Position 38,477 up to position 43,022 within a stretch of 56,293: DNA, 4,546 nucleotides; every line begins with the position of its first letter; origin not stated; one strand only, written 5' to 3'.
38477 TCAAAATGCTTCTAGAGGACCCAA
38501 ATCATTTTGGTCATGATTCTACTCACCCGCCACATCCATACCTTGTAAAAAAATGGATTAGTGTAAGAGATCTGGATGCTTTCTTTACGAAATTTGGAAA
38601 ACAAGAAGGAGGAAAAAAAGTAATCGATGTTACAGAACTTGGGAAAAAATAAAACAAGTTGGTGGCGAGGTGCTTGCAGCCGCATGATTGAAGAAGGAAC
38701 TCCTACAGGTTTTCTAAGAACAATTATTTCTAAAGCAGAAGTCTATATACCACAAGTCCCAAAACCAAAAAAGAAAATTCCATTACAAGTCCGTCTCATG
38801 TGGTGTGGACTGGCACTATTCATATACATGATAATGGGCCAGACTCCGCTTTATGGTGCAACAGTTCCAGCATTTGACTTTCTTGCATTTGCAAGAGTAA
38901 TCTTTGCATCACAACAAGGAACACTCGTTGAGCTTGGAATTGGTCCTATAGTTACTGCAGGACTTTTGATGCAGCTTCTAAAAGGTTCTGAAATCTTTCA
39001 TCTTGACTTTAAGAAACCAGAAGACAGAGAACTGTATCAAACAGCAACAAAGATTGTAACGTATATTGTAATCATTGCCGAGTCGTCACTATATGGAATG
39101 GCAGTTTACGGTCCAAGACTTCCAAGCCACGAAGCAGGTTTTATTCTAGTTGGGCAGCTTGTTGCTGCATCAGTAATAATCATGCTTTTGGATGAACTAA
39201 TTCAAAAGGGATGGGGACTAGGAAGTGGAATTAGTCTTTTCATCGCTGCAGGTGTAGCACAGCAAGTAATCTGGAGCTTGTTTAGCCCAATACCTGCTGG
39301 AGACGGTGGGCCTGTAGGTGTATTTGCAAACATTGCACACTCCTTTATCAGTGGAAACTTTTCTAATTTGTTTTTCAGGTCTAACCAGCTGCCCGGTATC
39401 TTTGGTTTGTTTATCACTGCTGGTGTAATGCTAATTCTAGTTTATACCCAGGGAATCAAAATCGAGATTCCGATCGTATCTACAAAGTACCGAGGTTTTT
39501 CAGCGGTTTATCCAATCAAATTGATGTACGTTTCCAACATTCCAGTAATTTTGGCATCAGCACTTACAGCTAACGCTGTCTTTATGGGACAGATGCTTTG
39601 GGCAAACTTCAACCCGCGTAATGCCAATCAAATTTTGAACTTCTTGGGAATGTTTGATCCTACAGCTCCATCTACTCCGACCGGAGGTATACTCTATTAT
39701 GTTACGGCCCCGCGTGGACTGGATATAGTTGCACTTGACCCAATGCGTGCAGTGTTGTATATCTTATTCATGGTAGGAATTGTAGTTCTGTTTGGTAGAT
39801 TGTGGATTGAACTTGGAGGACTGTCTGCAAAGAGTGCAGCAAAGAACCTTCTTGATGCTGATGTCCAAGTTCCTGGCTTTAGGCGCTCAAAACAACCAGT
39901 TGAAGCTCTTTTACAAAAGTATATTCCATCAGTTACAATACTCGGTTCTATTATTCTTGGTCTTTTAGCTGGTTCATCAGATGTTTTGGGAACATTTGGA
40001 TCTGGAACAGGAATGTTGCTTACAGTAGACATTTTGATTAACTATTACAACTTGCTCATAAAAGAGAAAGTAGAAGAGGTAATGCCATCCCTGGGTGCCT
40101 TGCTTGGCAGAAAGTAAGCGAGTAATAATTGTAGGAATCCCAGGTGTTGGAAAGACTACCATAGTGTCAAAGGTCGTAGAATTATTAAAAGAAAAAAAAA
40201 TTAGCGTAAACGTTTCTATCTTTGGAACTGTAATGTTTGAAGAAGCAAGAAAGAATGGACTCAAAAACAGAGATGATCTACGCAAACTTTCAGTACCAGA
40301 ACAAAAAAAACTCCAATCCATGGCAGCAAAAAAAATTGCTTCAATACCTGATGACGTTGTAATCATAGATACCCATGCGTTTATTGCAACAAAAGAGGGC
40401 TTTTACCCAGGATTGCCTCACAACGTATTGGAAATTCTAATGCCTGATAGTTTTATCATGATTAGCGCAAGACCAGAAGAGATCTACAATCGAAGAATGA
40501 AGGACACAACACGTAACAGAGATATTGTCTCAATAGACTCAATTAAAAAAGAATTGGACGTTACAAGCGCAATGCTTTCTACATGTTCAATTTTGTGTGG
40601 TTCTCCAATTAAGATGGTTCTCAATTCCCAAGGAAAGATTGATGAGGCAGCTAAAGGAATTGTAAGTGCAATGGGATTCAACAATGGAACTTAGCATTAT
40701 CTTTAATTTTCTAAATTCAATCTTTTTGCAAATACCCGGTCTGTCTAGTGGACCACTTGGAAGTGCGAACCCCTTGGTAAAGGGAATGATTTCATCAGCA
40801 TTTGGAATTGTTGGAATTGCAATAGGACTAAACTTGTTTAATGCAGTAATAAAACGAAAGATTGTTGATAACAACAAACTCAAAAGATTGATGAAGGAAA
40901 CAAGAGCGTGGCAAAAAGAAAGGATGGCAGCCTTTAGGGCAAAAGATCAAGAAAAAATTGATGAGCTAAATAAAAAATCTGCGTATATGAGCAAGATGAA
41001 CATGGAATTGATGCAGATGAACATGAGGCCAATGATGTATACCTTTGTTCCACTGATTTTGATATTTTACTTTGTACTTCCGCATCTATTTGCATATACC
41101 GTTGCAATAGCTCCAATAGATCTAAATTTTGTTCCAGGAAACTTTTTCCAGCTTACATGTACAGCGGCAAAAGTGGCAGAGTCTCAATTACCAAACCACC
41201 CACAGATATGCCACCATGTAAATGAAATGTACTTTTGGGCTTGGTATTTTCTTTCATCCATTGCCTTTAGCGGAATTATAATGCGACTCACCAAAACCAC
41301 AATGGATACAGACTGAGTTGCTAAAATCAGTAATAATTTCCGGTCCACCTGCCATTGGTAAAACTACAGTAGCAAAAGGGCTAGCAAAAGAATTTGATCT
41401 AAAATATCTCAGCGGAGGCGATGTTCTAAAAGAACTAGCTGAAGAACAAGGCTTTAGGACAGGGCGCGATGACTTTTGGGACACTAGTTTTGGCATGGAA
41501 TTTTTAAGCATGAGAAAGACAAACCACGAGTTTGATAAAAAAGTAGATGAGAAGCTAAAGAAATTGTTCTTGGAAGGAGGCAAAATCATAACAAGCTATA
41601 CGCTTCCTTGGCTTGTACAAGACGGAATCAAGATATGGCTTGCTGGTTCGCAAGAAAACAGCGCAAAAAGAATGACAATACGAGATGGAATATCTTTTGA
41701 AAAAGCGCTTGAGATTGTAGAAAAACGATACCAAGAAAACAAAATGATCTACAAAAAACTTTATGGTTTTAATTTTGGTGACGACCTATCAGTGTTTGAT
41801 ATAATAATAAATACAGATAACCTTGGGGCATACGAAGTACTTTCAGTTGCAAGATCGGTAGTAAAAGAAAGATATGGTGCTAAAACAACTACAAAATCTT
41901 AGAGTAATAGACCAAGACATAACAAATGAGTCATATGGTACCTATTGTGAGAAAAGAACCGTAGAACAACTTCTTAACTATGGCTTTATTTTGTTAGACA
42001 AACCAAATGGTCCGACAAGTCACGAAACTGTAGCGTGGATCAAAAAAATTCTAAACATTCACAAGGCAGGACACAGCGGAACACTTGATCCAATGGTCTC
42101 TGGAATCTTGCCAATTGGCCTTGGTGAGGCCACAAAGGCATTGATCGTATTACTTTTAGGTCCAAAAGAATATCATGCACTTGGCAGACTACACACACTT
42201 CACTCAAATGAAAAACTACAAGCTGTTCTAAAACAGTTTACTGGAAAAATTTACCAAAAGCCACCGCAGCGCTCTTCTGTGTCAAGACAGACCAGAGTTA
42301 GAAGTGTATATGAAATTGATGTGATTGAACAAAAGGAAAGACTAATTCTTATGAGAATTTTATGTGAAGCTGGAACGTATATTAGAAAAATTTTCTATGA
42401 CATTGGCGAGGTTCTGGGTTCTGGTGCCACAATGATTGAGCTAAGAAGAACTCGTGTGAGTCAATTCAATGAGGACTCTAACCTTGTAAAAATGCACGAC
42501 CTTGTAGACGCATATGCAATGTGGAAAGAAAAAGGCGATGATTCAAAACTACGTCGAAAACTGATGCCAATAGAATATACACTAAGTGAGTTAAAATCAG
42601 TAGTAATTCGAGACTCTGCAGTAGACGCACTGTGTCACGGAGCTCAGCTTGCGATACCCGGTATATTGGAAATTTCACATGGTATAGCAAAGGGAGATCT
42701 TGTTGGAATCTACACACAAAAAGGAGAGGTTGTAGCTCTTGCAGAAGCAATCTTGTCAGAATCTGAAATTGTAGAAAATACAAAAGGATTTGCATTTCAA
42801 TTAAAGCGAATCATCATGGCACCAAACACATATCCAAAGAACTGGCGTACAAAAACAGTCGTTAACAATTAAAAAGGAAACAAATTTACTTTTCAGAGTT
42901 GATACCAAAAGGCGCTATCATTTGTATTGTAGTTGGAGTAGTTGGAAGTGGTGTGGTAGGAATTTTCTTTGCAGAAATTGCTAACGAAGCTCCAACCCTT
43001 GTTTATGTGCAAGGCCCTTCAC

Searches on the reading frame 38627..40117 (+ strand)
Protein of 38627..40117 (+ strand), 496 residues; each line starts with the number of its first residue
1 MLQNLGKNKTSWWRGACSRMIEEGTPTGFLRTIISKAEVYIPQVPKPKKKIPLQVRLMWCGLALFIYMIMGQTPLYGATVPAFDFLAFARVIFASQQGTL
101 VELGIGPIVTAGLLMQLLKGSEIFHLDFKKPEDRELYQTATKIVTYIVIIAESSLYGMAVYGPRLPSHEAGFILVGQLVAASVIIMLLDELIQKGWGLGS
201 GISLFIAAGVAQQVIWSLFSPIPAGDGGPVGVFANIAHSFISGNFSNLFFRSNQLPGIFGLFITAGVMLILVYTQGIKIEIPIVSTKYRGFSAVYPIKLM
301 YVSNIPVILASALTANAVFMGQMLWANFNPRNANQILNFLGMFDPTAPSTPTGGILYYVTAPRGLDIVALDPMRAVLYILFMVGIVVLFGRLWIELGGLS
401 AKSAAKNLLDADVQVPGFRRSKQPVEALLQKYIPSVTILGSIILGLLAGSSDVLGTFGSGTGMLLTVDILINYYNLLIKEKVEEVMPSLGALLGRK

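Call 42: search_protein_families(library=ncbifam, proteins=[window:38627-40117:+], max_evalue=0.001)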
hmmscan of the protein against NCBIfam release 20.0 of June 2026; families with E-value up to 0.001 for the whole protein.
window:38627-40117:+ (496 aa): 2 families
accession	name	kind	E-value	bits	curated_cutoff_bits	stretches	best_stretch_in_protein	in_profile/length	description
NF006341.0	PRK08568.1-5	equivalog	6.7e-134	447.6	300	1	33-494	6-463/464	preprotein translocase subunit SecY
TIGR00967.1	3a0501s007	equivalog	4.9e-77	259.6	253.6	1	56-482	3-410/414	preprotein translocase subunit SecY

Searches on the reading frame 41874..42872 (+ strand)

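Call 42: search_protein_families(library=ncbifam, proteins=[window:41874-42872:+], max_evalue=0.001)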
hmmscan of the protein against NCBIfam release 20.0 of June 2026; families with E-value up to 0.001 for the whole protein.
window:41874-42872:+ (332 aa): 11 families
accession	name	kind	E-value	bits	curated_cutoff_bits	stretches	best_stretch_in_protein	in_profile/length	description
NF003280.0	PRK04270.1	equivalog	6.3e-124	412.9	242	1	13-327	8-321/323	RNA-guided pseudouridylation complex pseudouridine synthase subunit Cbf5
TIGR00425.1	CBF5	equivalog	2.9e-118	394.7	238.15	1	3-325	1-322/322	RNA-guided pseudouridylation complex pseudouridine synthase subunit Cbf5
TIGR00431.1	TruB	equivalog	1.5e-37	129.4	151.45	2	37-106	3-72/210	tRNA pseudouridine(55) synthase TruB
TIGR03684.1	arCOG00985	hypoth_equivalog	8.9e-12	45.1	120.6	1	225-308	57-141/154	arCOG04150 universal archaeal PUA-domain protein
TIGR01213.2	pseudo_Pus10arc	equivalog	3.7e-09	36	200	1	98-172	293-370/402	tRNA pseudouridine(54/55) synthase Pus10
NF010367.0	PRK13795.1-2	equivalog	7.3e-08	31.3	456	1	241-329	128-215/584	hypothetical protein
TIGR00451.1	unchar_dom_2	domain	1.5e-07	31.6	27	1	225-309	15-100/107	uncharacterized domain 2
NF011153.0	PRK14560.1-4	equivalog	1.5e-07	31.5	169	1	170-308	14-147/162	putative RNA-binding protein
NF011150.0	PRK14560.1-1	equivalog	3.1e-07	30.3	217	1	238-310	67-140/155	putative RNA-binding protein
NF010368.0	PRK13795.1-3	equivalog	5.8e-07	28.1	588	1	237-309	125-198/635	hypothetical protein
NF011151.0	PRK14560.1-2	equivalog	0.00018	21.4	291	1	241-308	88-156/172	putative RNA-binding protein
